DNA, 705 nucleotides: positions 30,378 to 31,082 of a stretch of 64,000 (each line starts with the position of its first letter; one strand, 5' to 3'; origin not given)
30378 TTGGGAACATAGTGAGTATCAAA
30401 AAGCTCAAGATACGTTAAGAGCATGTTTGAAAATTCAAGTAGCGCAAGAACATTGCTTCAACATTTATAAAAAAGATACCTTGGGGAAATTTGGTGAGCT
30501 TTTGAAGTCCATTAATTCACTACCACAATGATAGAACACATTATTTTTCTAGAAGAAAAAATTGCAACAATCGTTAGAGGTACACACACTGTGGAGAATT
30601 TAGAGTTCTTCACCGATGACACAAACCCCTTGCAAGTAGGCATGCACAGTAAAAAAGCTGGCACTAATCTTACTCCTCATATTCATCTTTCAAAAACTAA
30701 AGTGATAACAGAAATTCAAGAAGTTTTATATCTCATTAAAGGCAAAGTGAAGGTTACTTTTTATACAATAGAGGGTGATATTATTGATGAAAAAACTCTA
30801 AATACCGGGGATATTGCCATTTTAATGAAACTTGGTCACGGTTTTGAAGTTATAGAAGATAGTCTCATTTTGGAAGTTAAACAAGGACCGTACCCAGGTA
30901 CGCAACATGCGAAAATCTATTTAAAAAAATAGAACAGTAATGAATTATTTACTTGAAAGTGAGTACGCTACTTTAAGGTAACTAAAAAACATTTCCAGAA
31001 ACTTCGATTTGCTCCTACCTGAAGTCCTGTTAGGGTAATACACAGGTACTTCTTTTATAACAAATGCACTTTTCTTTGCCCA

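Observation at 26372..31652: Arn/PMT-like lipid-linked sugar module: SDR + DegT aminotransferase + Dpm1/ArnC-like GT2 + GT-C membrane transferase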

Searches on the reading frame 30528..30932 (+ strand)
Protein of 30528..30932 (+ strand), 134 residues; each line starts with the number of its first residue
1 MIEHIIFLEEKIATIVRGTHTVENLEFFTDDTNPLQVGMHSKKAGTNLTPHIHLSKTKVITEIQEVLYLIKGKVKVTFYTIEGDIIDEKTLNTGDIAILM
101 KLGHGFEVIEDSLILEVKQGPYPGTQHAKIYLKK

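Call 4: search_protein_families(library=pfam, proteins=[window:30528-30932:+], max_evalue=0.01)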
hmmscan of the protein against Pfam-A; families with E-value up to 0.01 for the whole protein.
window:30528-30932:+ (134 aa): 0 families

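Call 6: search_protein_families(library=ncbifam, proteins=[window:30528-30932:+], max_evalue=0.001)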
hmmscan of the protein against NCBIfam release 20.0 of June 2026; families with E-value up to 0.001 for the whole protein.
window:30528-30932:+ (134 aa): 1 family
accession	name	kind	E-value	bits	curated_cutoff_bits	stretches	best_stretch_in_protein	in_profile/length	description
TIGR04366.1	cupin_WbuC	subfamily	2.3e-10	40.5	42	1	24-128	23-125/132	WbuC family cupin fold metalloprotein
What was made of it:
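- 30528..30932 (+): WbuC-like metal-binding cupin (134 aa) and module member. Its role is unknown. Guess: epimerase or isomerase acting on the 4-keto-6-deoxy intermediate. NCBIfam TIGR04366 40.5 bits (cut-off 42) (call 6).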

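Call 32: search_solved_structures(query=window:30528-30932:+, max_evalue=10)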
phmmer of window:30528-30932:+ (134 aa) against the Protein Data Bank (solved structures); distinct sequences matched with E-value up to 10: 3.
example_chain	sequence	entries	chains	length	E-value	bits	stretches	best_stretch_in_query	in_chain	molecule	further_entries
1fps_A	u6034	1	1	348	0.28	14.6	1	77-117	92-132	FARNESYL DIPHOSPHATE SYNTHASE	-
4r10_A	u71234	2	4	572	1.9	11.9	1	10-84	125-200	Protein humpback-2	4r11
4r0z_A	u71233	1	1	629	1.9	11.9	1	10-84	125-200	Protein humpback-2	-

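Call 57: search_solved_structures(query=A3, max_evalue=10, show_alignments=2)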
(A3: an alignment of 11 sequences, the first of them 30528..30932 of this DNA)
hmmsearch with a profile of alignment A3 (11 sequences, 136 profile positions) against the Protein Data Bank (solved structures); distinct sequences matched with E-value up to 10: 23.
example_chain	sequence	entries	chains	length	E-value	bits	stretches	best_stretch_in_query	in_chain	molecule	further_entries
5u55_A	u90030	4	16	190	0.085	15.9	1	66-109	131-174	(S)-2-hydroxypropylphosphonic acid epoxidase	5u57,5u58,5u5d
6wvs_A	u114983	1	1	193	0.14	15.1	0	74-103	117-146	DeNovoTIM15 hyperstable de novo TIM barrel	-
7pzg_AAA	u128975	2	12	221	0.56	13.2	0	59-103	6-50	Lysophospholipase L1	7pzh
1o3q_A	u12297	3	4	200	0.62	13.1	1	53-99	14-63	CATABOLITE GENE ACTIVATOR PROTEIN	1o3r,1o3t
3fwe_A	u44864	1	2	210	0.64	13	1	53-99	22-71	Catabolite gene activator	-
1cgp_A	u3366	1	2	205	0.64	13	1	53-99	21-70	PROTEIN (CATABOLITE GENE ACTIVATOR PROTEIN (CAP))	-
1o3s_A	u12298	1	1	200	0.65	13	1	53-99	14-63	CATABOLITE GENE ACTIVATOR PROTEIN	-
4i0a_A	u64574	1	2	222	0.65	13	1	53-99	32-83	Catabolite gene activator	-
4bh9_A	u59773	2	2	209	0.66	13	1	53-99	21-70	cAMP-activated global transcriptional regulator CRP | CAMP RECEPTOR PROTEIN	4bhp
4i02_A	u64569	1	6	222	0.66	13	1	53-99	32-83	Catabolite gene activator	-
1i5z_A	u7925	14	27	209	0.66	13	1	53-99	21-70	CATABOLITE GENE ACTIVATOR PROTEIN | CATABOLITE GENE ACTIVATOR PROTEIN (CAP) | PROTEIN (CATABOLITE GENE ACTIVATOR PROTEIN (CAP))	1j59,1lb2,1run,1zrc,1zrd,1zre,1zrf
1g6n_A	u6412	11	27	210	0.67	13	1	53-99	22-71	CATABOLITE GENE ACTIVATOR PROTEIN | PROTEIN (CATABOLITE GENE ACTIVATOR PROTEIN) | Catabolite gene activator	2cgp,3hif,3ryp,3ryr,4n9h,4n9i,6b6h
4hzf_A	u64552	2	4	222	0.67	13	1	53-99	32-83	Catabolite gene activator | cAMP-activated global transcriptional regulator CRP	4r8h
6dt4_A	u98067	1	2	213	0.68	13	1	53-99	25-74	Cyclic AMP receptor protein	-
1hw5_A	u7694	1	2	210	0.68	13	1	53-99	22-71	CATABOLITE GENE ACTIVATOR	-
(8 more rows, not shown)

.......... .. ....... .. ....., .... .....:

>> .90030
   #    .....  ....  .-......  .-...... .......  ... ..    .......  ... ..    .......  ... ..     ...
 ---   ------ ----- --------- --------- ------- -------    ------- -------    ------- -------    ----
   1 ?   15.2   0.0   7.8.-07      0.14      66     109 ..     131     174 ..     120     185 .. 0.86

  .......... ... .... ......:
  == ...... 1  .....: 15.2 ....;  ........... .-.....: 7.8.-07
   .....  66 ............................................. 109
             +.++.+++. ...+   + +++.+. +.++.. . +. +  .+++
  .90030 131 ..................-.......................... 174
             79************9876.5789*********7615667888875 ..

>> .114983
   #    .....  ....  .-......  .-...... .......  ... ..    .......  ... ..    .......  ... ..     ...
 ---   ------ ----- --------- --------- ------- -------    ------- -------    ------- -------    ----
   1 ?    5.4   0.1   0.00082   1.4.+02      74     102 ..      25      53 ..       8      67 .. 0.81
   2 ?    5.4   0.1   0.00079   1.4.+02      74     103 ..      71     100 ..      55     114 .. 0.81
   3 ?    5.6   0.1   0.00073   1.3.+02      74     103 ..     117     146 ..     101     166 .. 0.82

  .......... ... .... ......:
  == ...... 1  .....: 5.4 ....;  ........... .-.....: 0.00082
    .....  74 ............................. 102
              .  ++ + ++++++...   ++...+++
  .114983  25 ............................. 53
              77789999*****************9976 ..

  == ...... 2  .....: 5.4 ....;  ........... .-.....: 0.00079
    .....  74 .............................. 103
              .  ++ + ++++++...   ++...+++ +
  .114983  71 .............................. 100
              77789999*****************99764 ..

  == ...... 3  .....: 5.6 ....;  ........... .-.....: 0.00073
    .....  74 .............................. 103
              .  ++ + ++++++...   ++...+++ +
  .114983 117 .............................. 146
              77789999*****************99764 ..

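Call 61: predict_structure(protein=window:30528-30932:+)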
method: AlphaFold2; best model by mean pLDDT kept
length: 134 residues; sequences in the alignment: 1
mean_pLDDT: 40.1   pTM: 0.28
mean pLDDT of the five models: 40.1, 33.4, 32.8, 31.7, 31.7
residues with pLDDT >= 90: 0; 70-90: 0; 50-70: 9; < 50: 125
segments of 3 or more residues with pLDDT < 50: 1-60, 69-84, 87-134
pLDDT, mean of each block of 10 residues (from residue 1): 27 36 41 39 31 39 51 43 46 43 38 43 44 40
secondary structure, 60 per line:
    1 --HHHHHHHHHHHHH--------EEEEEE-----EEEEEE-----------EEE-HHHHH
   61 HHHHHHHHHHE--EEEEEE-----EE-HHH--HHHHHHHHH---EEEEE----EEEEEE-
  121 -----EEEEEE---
elements in order: H3-15 E24-29 E35-40 E52-54 H56-70 E74-79 H93-101 E105-109 E114-119 E126-131
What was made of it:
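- On WbuC cupin family (TIGR04366): No usable structure model (call 61).
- Tried and rejected: The single-sequence model had pLDDT 40 and was unusable (call 61).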
